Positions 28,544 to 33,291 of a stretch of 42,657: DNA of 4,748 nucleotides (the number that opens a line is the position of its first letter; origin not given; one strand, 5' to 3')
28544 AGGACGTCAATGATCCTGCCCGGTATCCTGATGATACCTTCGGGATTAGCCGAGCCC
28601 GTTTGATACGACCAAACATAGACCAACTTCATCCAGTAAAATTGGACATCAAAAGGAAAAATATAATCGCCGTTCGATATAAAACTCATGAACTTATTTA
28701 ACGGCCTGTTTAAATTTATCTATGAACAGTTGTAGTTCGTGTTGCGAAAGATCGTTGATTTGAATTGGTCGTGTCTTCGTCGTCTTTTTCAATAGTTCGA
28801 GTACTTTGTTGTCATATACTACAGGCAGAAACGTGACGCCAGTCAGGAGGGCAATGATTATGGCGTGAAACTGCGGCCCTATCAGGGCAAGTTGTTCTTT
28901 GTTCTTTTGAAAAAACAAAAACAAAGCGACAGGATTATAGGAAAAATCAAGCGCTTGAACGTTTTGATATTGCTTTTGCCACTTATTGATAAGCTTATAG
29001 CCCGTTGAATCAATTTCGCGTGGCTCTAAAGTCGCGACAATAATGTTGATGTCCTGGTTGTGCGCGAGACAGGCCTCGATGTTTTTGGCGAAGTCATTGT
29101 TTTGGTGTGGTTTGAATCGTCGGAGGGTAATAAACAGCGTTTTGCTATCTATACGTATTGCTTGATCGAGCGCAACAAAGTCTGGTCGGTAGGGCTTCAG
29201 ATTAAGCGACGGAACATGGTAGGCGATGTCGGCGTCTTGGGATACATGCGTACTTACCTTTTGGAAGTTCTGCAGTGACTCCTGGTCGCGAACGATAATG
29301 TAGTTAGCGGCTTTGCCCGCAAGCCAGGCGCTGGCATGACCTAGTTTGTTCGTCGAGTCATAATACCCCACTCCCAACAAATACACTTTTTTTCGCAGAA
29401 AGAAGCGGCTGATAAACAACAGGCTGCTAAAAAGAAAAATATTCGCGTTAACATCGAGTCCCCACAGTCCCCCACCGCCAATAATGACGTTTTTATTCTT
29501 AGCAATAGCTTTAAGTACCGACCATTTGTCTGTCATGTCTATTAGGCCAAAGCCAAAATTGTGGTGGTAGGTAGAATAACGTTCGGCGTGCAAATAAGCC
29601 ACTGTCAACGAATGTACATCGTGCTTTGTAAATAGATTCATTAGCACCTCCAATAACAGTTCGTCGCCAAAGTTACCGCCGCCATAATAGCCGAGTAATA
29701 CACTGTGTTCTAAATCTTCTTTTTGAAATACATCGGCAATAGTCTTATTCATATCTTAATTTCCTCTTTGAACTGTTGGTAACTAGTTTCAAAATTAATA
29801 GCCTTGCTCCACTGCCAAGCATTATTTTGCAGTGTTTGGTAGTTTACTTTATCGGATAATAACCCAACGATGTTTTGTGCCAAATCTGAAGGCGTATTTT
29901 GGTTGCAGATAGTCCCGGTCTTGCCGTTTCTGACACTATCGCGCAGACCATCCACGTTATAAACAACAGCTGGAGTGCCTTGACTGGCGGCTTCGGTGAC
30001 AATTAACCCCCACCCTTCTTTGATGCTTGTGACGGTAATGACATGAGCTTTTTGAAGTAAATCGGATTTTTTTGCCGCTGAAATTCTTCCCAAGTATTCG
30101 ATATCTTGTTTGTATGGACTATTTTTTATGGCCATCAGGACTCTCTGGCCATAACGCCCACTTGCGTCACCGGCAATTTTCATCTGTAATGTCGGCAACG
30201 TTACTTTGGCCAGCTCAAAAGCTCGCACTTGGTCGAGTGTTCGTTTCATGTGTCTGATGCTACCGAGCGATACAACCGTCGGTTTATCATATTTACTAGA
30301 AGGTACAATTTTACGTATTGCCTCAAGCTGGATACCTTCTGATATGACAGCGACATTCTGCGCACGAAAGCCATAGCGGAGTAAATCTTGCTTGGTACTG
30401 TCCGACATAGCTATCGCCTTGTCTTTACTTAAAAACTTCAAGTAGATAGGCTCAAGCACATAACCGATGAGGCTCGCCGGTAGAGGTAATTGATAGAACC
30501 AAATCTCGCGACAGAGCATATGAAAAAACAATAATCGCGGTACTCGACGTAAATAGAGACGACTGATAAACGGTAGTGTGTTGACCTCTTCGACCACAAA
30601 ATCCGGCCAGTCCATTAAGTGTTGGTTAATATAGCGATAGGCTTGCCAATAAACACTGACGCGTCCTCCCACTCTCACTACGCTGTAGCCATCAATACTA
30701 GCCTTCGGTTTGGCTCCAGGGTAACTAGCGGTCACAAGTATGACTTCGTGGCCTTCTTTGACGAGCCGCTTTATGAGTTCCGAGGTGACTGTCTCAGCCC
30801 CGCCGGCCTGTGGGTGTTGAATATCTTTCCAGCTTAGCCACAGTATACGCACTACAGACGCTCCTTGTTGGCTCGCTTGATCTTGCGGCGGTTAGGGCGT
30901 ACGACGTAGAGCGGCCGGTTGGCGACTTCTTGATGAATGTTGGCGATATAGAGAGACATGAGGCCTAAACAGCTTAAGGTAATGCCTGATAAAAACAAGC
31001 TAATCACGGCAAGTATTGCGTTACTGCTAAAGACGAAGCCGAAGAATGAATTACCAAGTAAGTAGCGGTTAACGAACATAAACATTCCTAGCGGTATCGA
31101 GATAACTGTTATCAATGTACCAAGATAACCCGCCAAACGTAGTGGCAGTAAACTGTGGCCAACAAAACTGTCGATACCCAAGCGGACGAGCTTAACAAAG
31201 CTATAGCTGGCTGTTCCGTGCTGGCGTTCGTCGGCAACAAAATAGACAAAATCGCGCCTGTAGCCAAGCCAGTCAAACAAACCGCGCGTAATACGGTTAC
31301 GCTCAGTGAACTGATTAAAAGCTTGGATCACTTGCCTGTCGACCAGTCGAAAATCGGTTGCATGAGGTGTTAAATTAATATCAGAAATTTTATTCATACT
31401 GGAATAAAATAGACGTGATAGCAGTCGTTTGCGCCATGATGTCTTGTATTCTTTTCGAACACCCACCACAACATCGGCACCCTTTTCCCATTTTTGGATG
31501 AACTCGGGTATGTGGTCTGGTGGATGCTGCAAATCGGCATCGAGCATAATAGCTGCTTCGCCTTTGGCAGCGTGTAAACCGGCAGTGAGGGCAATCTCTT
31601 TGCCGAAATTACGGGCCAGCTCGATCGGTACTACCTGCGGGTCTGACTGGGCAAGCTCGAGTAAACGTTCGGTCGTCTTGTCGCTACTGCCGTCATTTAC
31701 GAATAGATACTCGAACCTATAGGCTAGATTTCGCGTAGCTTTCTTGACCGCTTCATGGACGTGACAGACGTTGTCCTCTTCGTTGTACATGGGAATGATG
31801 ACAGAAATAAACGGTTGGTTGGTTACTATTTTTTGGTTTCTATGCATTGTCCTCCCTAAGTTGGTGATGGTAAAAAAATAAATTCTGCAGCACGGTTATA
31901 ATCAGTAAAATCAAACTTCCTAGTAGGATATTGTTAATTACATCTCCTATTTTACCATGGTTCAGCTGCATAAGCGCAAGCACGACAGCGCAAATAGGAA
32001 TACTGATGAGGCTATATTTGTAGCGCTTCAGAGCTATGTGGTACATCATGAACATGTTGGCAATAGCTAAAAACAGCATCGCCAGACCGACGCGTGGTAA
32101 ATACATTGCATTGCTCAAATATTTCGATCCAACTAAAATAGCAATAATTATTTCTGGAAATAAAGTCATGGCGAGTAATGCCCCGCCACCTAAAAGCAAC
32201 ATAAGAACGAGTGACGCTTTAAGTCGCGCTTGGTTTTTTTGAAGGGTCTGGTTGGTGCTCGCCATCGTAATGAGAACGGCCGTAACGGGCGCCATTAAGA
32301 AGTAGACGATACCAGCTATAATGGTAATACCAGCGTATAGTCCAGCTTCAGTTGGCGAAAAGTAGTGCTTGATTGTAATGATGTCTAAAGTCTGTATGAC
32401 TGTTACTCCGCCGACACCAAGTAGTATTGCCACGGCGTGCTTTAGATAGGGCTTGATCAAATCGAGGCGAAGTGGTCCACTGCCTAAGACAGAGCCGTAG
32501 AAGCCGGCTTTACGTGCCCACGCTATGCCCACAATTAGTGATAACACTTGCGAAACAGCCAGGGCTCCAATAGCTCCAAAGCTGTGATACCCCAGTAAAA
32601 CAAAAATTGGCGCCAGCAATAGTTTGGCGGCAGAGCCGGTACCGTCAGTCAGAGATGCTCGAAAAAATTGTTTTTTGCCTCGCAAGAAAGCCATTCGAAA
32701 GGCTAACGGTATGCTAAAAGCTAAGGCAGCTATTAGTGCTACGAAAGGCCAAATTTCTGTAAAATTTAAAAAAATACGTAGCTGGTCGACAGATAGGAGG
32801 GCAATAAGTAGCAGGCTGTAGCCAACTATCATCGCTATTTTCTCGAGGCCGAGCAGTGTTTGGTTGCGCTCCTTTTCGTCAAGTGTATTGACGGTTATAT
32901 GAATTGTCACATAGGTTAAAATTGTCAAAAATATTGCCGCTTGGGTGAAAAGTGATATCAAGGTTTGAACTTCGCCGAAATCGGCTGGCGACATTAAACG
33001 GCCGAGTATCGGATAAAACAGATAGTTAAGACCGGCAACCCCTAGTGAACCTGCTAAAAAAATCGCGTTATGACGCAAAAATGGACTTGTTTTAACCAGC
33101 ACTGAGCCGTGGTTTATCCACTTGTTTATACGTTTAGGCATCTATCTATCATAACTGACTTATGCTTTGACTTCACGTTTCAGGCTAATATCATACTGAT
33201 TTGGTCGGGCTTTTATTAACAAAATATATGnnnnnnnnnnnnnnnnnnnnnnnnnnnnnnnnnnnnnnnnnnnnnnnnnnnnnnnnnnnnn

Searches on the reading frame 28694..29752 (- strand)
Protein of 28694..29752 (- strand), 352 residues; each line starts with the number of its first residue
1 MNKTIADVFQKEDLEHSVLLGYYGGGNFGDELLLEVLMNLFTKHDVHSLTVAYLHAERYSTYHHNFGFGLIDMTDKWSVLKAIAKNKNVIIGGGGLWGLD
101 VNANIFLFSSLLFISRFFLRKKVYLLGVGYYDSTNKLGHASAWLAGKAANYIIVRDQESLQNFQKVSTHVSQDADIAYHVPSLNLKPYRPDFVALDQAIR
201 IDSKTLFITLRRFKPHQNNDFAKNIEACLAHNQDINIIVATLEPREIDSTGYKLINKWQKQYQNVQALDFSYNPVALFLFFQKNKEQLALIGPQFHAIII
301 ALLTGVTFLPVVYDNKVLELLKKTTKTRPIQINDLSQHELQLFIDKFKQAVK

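Call 39: search_protein_families(library=pfam, proteins=[window:28694-29752:-], max_evalue=0.001)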
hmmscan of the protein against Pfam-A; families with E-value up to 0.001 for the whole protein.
window:28694-29752:- (352 aa): 1 family
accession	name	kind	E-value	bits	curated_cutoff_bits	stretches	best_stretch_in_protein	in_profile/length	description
PF04230.19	PS_pyruv_trans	-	7.3e-17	62.6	25.3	1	27-315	1-280/280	Polysaccharide pyruvyl transferase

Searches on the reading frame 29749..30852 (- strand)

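Call 39: search_protein_families(library=pfam, proteins=[window:29749-30852:-], max_evalue=0.001)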
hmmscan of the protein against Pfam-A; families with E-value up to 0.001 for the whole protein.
window:29749-30852:- (367 aa): 5 families
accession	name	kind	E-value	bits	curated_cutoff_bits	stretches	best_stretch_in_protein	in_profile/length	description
PF00534.26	Glycos_transf_1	-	2.5e-25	89.4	26.4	1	187-345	12-169/172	Glycosyl transferases group 1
PF13692.12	Glyco_trans_1_4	-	7.9e-19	68.8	27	1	191-334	2-142/142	Glycosyl transferases group 1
PF13439.12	Glyco_transf_4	-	2.5e-17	63.8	28.5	1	17-177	2-169/170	Glycosyltransferase Family 4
PF13579.12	Glyco_trans_4_4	-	4.9e-10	40.4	29.7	1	17-171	1-156/158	Glycosyl transferase 4-like domain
PF20706.3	GT4-conflict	-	1.9e-09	37.4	26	1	162-310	169-323/385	Family 4 Glycosyltransferase in conflict systems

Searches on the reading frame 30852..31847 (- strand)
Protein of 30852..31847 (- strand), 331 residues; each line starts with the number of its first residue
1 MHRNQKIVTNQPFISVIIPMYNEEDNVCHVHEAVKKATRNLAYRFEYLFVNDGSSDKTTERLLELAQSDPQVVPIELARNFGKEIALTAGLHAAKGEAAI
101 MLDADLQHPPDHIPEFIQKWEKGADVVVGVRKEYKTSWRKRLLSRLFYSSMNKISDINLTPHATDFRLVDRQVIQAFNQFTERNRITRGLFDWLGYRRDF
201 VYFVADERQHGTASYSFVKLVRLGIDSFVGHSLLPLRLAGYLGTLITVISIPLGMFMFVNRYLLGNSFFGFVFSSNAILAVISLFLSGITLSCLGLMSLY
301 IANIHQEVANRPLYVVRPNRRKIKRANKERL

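Call 39: search_protein_families(library=pfam, proteins=[window:30852-31847:-], max_evalue=0.001)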
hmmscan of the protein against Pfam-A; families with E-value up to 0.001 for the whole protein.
window:30852-31847:- (331 aa): 3 families
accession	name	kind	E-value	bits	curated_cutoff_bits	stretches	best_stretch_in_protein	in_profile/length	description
PF00535.33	Glycos_transf_2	-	1.2e-33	116.9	23.3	1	15-174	1-164/168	Glycosyl transferase family 2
PF10111.15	Glyco_tranf_2_2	-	6.1e-08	32.9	27.3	1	15-113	1-99/276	Glycosyltransferase like family 2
PF13641.12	Glyco_tranf_2_3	-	7.1e-05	23.4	27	1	12-144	2-133/230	Glycosyltransferase like family 2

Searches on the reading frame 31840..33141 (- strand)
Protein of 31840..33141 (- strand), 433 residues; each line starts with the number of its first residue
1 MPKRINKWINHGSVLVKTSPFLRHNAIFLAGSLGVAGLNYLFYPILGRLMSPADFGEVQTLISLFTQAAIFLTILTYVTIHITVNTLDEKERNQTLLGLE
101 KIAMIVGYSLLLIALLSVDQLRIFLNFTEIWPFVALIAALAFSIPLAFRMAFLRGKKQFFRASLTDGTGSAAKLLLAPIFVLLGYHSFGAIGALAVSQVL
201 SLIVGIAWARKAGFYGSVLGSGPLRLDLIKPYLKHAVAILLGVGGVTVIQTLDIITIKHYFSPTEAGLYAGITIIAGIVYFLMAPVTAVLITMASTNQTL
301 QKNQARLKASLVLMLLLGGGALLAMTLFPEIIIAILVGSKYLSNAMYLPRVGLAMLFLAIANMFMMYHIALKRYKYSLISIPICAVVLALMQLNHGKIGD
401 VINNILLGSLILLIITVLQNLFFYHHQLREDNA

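Call 39: search_protein_families(library=pfam, proteins=[window:31840-33141:-], max_evalue=0.001)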
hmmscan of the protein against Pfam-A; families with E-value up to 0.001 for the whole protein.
window:31840-33141:- (433 aa): 1 family
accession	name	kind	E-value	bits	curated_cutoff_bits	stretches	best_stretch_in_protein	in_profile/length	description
PF01943.22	Polysacc_synt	-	3.5e-10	40.2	28.2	1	26-291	5-267/274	Polysaccharide biosynthesis protein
